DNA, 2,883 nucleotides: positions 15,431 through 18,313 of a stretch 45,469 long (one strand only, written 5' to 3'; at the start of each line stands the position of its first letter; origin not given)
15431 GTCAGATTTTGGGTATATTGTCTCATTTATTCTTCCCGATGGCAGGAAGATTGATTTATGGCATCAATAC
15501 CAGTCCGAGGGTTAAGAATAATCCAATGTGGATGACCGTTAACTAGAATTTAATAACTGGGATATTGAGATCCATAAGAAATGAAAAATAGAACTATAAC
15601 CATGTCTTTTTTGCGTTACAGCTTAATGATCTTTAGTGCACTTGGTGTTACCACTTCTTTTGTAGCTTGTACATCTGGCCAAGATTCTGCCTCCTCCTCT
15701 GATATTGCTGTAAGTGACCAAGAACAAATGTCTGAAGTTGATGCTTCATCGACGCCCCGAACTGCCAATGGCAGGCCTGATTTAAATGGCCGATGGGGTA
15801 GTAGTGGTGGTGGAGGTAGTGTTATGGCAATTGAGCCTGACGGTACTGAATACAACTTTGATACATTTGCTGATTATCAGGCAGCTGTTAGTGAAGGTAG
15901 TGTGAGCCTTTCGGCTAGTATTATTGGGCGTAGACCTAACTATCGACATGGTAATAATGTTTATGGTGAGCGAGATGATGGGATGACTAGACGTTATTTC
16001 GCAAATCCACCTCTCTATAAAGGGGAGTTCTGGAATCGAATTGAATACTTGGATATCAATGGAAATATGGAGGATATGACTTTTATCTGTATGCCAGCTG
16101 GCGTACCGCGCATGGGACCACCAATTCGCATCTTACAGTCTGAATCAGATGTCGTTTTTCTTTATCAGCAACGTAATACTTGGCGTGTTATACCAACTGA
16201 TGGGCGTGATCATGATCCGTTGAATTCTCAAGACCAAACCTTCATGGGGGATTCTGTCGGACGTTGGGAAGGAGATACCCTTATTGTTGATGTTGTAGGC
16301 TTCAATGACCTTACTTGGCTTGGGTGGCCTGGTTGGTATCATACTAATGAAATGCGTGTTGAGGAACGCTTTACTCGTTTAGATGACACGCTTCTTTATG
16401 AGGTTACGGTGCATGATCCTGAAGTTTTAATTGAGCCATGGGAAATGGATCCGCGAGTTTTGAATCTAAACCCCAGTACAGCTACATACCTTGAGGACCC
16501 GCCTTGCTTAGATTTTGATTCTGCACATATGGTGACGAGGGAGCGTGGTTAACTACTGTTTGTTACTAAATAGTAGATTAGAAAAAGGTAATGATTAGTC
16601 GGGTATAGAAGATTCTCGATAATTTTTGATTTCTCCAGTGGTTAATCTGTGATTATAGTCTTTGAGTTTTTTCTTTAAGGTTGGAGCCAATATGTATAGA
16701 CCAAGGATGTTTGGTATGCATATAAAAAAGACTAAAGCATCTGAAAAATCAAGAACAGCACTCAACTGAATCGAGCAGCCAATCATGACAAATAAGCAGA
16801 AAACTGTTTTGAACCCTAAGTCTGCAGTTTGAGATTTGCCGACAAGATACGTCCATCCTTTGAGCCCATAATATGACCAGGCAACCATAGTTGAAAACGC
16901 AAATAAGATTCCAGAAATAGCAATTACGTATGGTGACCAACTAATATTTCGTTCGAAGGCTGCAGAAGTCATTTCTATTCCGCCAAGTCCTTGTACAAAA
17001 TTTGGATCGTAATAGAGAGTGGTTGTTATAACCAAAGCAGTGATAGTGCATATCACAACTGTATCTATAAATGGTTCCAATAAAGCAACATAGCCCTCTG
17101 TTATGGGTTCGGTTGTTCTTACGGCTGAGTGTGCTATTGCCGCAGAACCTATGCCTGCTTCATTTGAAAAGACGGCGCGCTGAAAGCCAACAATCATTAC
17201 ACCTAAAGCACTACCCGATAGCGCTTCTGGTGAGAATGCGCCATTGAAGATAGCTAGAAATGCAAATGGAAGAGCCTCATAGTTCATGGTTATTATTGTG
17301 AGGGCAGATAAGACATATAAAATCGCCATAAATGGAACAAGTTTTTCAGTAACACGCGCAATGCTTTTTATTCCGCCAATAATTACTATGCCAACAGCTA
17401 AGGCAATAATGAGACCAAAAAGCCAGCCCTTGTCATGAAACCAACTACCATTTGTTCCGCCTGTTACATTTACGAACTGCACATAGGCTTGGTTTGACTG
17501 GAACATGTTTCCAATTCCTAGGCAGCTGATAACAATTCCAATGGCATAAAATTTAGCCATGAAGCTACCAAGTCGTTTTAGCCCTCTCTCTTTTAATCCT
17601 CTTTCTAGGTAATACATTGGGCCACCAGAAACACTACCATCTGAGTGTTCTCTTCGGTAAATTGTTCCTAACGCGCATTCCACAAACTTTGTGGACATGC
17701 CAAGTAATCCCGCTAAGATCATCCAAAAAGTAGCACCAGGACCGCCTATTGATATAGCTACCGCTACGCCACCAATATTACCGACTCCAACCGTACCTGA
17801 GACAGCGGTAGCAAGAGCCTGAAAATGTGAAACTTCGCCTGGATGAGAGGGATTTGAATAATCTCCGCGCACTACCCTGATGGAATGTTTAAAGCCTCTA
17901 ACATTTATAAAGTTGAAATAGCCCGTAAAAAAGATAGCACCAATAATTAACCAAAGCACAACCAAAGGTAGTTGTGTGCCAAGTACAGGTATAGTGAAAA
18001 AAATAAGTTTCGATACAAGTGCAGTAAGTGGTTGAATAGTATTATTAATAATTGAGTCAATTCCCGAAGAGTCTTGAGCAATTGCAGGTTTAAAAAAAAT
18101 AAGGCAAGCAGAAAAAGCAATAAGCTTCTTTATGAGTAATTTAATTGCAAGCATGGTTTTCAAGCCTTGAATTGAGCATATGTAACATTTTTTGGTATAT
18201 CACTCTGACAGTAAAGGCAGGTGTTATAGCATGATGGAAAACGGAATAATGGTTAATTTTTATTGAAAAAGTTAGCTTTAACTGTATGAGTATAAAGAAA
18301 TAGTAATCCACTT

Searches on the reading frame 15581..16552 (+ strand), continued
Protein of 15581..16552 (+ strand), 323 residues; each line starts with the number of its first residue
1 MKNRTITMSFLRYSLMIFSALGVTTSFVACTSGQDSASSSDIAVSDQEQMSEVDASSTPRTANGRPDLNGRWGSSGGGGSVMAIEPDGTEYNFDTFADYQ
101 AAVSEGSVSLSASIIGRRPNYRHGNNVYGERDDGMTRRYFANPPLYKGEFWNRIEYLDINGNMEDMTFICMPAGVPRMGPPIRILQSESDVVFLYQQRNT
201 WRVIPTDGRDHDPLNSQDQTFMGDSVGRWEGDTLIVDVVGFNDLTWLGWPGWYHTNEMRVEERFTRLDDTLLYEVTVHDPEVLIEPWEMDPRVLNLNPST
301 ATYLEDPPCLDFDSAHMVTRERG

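Call 98: search_protein_families(library=pfam, proteins=[L051:510-1907:+, L047:7154-8485:+, L052:11294-12958:+, L032:11961-13793:+, L046:9995-10825:+, L009:4891-6300:+, L011:6347-8566:+], max_evalue=0.01)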
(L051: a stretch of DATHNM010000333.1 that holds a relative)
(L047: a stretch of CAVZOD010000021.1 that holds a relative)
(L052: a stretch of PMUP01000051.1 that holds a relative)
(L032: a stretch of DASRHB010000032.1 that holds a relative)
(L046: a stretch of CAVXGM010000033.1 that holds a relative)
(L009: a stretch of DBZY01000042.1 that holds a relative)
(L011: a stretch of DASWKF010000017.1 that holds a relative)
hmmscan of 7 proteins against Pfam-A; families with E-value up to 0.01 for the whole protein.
L051:510-1907:+ (465 aa): 3 families
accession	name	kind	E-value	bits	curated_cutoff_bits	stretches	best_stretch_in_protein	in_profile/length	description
PF01546.33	Peptidase_M20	-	3.1e-24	86.5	24.6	1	93-457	1-204/206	Peptidase family M20/M25/M40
PF07687.19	M20_dimer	-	1.2e-13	51.4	21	1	215-355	8-102/107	Peptidase dimerisation domain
PF04389.22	Peptidase_M28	-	1.7e-07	31.6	21.3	1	78-166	1-69/193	Peptidase family M28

L047:7154-8485:+ (443 aa): 1 family
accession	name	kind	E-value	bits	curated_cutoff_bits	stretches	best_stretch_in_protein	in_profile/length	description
PF13442.11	Cytochrome_CBB3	-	0.0094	16.7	27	0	33-77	9-51/68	Cytochrome C oxidase, cbb3-type, subunit III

L052:11294-12958:+ (554 aa): 3 families
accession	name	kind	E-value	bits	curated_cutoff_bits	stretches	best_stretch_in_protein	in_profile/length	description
PF02540.23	NAD_synthase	-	3.7e-71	239.5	21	1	274-529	2-242/242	NAD synthase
PF00795.27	CN_hydrolase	-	6.6e-28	98.2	23.2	1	2-252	1-243/256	Carbon-nitrogen hydrolase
PF03054.22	tRNA_Me_trans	-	0.00026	21.2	20.6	1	292-359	2-78/202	tRNA methyl transferase HUP domain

L032:11961-13793:+ (610 aa): 7 families
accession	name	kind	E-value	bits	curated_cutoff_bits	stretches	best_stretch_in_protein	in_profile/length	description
PF13360.13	PQQ_2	-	4e-34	118.7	27.6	2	164-274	60-174/233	Outer membrane protein assembly factor BamB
PF01011.28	PQQ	-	1.2e-25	90.8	26.7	2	126-394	1-292/595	Glucose/ethanol/alcohol dehydrogenase, beta-propeller domain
PF13570.13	Beta-prop_ACSF4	-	4.2e-20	72.8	133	2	175-313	59-171/329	Beta-alanine-activating enzyme, beta-propeller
PF25293.1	Beta-prop_EMC1_N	-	2.1e-07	31.3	34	0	179-314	33-146/219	EMC1 N-terminal beta-propeller domain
PF13442.11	Cytochrome_CBB3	-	0.00015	22.4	27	1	29-91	5-68/68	Cytochrome C oxidase, cbb3-type, subunit III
PF00034.26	Cytochrom_C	-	0.0038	18.9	21.3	0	32-77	6-54/90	Cytochrome c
PF23727.1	Beta-prop_FAM234A_B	-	0.0043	16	26.4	0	369-387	312-330/467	FAM234A/B beta-propeller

L046:9995-10825:+ (276 aa): 0 families

L009:4891-6300:+ (469 aa): 2 families
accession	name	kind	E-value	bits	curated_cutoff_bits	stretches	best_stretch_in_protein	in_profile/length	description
PF00749.27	tRNA-synt_1c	-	1.1e-98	330.5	23.4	1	3-303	2-313/314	tRNA synthetases class I (E and Q), catalytic domain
PF19269.4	Anticodon_2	-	8.4e-35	120.7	23.6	1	329-460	9-141/141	Anticodon binding domain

L011:6347-8566:+ (739 aa): 1 family
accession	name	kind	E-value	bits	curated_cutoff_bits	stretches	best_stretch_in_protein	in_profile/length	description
PF20091.5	Abhydrolase_10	-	1e-40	140.5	23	1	271-729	108-429/429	Alpha/beta hydrolase domain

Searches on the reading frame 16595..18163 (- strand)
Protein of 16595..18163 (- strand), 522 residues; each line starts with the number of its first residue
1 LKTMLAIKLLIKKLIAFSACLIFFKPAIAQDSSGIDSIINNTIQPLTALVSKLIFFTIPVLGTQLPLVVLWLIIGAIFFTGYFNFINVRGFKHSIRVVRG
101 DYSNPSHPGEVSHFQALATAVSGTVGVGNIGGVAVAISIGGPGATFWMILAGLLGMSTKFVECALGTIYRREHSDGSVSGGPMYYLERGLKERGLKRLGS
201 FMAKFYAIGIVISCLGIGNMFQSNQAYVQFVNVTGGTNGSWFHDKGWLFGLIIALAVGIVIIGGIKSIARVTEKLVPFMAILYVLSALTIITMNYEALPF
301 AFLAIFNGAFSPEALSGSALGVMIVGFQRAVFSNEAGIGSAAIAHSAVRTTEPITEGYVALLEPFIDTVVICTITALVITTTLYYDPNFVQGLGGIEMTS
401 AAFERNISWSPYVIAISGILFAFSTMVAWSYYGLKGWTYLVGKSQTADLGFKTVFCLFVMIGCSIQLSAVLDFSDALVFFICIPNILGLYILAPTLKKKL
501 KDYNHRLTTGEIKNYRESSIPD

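Call 8: search_protein_families(library=pfam, proteins=[window:16595-18163:-], max_evalue=0.001)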
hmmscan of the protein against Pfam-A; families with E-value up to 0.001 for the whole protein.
window:16595-18163:- (522 aa): 1 family
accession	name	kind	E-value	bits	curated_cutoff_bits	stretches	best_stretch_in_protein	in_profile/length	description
PF01235.23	Na_Ala_symp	-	2.1e-124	416.3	24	1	106-511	8-387/392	Sodium:alanine symporter family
